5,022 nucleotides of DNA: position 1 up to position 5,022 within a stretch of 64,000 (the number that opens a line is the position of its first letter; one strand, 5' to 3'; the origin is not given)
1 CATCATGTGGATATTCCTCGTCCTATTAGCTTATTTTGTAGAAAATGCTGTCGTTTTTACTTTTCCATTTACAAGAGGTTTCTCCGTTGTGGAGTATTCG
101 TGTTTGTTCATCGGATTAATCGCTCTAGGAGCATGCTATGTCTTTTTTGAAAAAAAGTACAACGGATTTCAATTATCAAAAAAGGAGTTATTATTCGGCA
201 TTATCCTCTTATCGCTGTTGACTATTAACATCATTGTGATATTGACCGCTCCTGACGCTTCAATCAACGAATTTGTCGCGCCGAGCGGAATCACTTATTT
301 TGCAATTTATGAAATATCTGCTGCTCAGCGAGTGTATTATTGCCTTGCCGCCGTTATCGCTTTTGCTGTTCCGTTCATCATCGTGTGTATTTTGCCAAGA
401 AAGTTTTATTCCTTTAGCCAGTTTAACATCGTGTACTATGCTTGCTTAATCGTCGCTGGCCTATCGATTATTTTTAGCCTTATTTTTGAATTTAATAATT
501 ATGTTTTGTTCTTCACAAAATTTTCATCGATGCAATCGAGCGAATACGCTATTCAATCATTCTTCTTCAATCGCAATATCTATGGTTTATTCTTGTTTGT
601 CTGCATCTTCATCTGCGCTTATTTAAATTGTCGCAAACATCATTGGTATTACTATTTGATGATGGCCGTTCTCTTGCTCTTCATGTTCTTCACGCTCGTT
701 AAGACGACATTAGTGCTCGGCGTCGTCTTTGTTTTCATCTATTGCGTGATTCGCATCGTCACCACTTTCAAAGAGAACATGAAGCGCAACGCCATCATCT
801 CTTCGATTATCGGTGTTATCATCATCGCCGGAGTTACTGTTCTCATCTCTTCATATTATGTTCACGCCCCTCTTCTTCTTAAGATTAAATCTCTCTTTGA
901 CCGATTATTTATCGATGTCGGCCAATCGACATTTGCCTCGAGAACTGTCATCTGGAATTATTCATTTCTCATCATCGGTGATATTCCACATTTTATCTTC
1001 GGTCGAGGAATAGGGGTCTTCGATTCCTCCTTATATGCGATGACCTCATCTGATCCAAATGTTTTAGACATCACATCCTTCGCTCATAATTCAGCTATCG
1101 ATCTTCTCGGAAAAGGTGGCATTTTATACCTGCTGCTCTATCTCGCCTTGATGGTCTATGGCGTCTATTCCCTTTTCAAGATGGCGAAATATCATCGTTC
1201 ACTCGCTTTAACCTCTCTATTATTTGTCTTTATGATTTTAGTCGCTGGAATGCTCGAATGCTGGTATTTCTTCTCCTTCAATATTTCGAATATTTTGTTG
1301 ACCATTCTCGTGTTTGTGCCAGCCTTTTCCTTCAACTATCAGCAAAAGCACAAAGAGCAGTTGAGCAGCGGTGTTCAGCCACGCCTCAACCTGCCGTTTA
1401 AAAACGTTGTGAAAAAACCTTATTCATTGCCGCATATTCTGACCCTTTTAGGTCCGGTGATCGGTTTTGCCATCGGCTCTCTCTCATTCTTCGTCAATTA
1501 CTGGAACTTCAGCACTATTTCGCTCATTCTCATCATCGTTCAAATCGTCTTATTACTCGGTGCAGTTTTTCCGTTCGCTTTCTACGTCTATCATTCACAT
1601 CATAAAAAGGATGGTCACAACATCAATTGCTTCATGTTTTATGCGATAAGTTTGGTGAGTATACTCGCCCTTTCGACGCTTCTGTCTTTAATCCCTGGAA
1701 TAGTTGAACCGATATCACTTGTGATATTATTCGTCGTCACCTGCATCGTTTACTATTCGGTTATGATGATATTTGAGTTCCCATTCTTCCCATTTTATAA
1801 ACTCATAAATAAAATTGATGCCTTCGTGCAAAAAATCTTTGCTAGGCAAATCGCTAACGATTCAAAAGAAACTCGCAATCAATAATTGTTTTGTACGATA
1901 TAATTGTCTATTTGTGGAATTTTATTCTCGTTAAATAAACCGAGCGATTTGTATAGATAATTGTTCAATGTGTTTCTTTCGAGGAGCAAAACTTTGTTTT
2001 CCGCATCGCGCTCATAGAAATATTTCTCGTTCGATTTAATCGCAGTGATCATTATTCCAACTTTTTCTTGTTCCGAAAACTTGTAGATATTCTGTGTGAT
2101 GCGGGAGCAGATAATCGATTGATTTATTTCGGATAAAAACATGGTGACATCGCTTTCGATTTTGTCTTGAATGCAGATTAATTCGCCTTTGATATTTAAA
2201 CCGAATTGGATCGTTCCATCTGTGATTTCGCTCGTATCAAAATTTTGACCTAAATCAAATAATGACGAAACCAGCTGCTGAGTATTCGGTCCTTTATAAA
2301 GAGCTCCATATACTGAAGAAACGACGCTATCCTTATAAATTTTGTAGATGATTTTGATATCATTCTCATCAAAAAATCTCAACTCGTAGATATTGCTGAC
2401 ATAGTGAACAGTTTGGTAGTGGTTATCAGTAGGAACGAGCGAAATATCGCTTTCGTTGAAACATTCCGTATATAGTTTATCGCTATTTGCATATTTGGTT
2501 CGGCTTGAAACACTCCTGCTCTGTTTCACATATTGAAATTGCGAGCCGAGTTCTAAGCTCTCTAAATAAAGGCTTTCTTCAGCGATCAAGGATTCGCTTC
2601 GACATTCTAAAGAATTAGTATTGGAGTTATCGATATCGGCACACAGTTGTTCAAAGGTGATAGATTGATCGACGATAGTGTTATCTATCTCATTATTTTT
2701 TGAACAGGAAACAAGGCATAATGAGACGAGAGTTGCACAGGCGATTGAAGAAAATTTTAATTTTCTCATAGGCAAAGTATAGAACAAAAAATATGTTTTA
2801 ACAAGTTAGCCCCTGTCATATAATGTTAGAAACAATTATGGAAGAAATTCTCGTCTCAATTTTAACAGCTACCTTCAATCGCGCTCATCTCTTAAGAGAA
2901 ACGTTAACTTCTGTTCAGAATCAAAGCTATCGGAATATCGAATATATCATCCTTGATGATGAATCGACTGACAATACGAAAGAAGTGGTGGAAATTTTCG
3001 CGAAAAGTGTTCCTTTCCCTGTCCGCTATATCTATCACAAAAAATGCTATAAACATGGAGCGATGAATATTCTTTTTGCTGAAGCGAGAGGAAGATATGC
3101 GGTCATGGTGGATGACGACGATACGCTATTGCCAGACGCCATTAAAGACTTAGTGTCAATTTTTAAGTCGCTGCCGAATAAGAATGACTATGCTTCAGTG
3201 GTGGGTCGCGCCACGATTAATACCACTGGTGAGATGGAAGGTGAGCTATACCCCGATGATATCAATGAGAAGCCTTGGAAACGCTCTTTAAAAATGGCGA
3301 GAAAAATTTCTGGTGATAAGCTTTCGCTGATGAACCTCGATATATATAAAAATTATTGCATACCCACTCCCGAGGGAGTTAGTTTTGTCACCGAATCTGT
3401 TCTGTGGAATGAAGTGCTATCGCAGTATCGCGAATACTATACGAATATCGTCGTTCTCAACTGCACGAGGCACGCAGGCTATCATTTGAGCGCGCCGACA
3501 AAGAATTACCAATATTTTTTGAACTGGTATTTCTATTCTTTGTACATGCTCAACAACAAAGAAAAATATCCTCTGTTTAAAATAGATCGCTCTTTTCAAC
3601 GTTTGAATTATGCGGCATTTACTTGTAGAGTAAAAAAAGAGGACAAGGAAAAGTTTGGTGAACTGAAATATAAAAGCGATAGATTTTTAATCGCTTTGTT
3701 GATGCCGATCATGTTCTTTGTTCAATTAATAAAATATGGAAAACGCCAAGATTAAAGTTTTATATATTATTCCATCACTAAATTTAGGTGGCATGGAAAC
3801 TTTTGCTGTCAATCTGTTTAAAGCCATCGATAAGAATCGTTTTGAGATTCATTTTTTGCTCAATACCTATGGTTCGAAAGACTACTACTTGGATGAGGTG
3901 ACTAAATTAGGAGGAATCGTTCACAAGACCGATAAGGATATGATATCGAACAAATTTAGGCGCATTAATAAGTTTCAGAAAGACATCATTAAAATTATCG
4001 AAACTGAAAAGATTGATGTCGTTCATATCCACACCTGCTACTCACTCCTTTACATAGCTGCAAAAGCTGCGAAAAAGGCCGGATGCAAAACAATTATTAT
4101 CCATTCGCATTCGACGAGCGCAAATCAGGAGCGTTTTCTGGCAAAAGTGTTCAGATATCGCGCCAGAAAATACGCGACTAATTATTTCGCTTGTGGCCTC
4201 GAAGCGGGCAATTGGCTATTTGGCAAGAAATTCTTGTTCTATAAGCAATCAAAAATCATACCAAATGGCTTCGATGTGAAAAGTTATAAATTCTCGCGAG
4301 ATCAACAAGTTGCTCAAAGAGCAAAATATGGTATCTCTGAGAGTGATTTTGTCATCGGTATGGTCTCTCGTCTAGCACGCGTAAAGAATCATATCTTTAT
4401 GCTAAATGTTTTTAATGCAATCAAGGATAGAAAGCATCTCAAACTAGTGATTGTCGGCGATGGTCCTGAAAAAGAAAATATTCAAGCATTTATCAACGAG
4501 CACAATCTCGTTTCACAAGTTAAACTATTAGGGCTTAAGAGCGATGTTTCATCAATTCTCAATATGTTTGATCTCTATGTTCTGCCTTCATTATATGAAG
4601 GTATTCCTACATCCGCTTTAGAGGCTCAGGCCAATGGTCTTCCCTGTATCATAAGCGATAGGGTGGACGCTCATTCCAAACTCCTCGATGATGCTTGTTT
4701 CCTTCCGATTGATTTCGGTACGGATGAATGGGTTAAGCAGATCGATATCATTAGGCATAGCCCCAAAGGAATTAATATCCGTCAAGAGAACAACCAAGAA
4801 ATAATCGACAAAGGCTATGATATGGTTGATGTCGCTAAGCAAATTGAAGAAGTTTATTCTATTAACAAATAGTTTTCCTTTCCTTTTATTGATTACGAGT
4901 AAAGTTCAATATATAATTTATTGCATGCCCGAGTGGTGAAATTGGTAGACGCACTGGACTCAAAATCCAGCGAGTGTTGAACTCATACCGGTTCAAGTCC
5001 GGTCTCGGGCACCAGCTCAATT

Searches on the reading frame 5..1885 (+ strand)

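Call 47: search_protein_families(library=pfam, proteins=[window:5-1885:+], max_evalue=0.0001)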
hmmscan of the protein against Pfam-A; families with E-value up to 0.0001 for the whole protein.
window:5-1885:+ (626 aa): 1 family
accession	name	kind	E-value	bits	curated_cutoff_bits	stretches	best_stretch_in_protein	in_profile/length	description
PF04932.20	Wzy_C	-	1.5e-06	28.5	31.7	1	220-380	2-149/149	O-Antigen ligase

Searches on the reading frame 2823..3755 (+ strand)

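Call 47: search_protein_families(library=pfam, proteins=[window:2823-3755:+], max_evalue=0.0001)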
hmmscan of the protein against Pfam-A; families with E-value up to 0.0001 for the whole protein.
window:2823-3755:+ (310 aa): 3 families
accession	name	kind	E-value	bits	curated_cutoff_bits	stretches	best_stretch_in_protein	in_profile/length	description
PF00535.33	Glycos_transf_2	-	2.8e-27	96.2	23.3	1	12-129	1-118/168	Glycosyl transferase family 2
PF13641.12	Glyco_tranf_2_3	-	3e-09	37.7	27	1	11-178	3-156/230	Glycosyltransferase like family 2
PF10111.15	Glyco_tranf_2_2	-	4.3e-05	23.6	27.3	1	20-117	11-109/276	Glycosyltransferase like family 2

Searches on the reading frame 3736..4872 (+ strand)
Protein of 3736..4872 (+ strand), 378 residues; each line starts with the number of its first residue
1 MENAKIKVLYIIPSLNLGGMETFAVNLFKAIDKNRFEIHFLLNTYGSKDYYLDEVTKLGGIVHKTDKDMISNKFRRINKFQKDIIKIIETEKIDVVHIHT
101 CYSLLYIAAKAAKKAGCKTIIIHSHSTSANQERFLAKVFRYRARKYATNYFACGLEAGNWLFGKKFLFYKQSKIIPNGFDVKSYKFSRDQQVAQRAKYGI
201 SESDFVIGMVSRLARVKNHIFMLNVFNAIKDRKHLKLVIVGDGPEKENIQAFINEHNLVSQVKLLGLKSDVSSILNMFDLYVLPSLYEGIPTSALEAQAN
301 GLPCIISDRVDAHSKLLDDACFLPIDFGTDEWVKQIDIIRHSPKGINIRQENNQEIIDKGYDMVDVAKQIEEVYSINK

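Call 47: search_protein_families(library=pfam, proteins=[window:3736-4872:+], max_evalue=0.0001)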
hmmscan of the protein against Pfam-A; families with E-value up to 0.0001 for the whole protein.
window:3736-4872:+ (378 aa): 4 families
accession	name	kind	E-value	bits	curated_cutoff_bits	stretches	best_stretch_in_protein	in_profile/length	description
PF00534.26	Glycos_transf_1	-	1.7e-27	96.5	26.4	1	193-319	4-133/172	Glycosyl transferases group 1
PF13692.12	Glyco_trans_1_4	-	2.4e-23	83.4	27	1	205-317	2-115/142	Glycosyl transferases group 1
PF13439.12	Glyco_transf_4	-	1e-14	55.4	28.5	1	18-181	2-168/170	Glycosyltransferase Family 4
PF13477.12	Glyco_trans_4_2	-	2.4e-09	37.9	23.4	1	21-141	10-127/139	Glycosyl transferase 4-like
